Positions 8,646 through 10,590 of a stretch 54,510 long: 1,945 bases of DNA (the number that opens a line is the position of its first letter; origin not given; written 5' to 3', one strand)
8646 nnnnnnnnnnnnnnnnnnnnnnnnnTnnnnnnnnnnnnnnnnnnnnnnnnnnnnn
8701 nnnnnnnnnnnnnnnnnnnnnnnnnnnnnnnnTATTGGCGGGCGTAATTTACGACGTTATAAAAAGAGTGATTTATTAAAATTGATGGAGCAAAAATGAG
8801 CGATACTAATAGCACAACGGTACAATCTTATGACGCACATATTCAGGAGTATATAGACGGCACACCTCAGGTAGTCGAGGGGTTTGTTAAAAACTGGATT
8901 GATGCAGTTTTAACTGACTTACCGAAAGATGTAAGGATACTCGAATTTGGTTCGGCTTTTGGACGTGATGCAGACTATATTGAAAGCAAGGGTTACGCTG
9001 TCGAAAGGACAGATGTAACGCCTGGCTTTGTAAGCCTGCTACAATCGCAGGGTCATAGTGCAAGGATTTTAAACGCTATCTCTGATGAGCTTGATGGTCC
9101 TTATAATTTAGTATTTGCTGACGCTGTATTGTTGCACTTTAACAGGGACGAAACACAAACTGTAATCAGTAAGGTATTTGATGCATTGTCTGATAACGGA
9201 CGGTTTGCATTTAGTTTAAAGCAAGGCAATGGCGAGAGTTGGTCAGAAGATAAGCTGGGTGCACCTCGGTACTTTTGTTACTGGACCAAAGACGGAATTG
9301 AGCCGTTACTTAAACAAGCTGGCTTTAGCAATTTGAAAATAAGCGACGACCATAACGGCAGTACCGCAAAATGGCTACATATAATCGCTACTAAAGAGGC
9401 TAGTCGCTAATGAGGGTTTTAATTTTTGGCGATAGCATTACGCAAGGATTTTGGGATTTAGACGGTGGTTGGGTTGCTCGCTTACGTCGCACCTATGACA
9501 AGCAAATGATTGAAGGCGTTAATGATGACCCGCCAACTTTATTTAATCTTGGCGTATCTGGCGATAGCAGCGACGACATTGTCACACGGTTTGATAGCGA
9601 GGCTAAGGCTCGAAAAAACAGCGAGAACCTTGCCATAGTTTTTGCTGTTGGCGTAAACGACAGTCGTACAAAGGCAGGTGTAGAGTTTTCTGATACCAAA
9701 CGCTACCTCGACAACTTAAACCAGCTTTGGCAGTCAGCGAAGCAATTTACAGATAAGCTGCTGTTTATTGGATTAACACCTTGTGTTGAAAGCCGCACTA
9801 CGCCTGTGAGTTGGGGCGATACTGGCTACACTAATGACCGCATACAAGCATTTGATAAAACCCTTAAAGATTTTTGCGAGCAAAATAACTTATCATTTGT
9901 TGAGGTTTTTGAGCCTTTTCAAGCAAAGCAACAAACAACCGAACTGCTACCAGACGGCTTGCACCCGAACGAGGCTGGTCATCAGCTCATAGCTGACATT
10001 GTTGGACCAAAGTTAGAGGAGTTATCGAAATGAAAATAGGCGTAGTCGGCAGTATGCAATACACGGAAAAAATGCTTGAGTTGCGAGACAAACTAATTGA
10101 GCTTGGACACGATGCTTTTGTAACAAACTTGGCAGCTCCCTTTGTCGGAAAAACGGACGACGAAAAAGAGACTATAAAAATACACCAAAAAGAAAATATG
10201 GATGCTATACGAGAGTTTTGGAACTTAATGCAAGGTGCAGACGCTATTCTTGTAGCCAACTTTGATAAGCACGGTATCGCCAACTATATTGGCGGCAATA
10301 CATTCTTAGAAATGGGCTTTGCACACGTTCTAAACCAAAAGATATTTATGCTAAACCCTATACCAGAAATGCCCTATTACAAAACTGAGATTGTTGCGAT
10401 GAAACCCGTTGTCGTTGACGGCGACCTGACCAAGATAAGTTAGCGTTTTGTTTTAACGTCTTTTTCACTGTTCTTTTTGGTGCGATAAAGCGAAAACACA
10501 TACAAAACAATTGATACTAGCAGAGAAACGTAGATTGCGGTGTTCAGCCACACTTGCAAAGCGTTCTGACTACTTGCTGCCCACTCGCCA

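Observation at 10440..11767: ThsB-like TIR protein translationally coupled to a small 4-TM protein: a Thoeris-like pair lacking any canonical ThsA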

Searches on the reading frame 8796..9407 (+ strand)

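Call 7: search_protein_families(library=pfam, proteins=[window:8796-9407:+], max_evalue=0.01)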
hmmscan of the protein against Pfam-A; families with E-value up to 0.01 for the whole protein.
window:8796-9407:+ (204 aa): 4 families
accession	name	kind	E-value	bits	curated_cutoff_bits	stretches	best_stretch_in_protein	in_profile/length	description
PF13489.12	Methyltransf_23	-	7.6e-06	26.2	27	1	31-181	9-163/164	Methyltransferase domain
PF08242.18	Methyltransf_12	-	4.5e-05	24.5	30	1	49-137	1-98/98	Methyltransferase domain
PF13649.12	Methyltransf_25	-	0.0015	19.6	27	1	48-135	1-97/97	Methyltransferase domain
PF08241.18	Methyltransf_11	-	0.0027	18.8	21.2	1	49-139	1-95/95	Methyltransferase domain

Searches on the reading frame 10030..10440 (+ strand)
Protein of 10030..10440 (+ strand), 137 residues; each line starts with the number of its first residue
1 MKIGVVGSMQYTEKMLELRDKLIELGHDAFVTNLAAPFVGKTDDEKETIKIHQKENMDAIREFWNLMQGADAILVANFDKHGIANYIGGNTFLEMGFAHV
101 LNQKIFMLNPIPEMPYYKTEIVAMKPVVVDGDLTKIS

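Call 7: search_protein_families(library=pfam, proteins=[window:10030-10440:+], max_evalue=0.01)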
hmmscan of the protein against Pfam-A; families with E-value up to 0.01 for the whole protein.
window:10030-10440:+ (137 aa): 0 families

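Call 62: search_protein_families(library=padloc, proteins=[window:10030-10440:+], max_evalue=0.001)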
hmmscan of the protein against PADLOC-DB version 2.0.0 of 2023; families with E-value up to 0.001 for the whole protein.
window:10030-10440:+ (137 aa): 0 families

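Call 82: search_protein_families(library=phrogs, proteins=[window:10030-10440:+], max_evalue=0.001)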
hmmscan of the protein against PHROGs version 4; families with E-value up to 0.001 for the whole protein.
window:10030-10440:+ (137 aa): 0 families
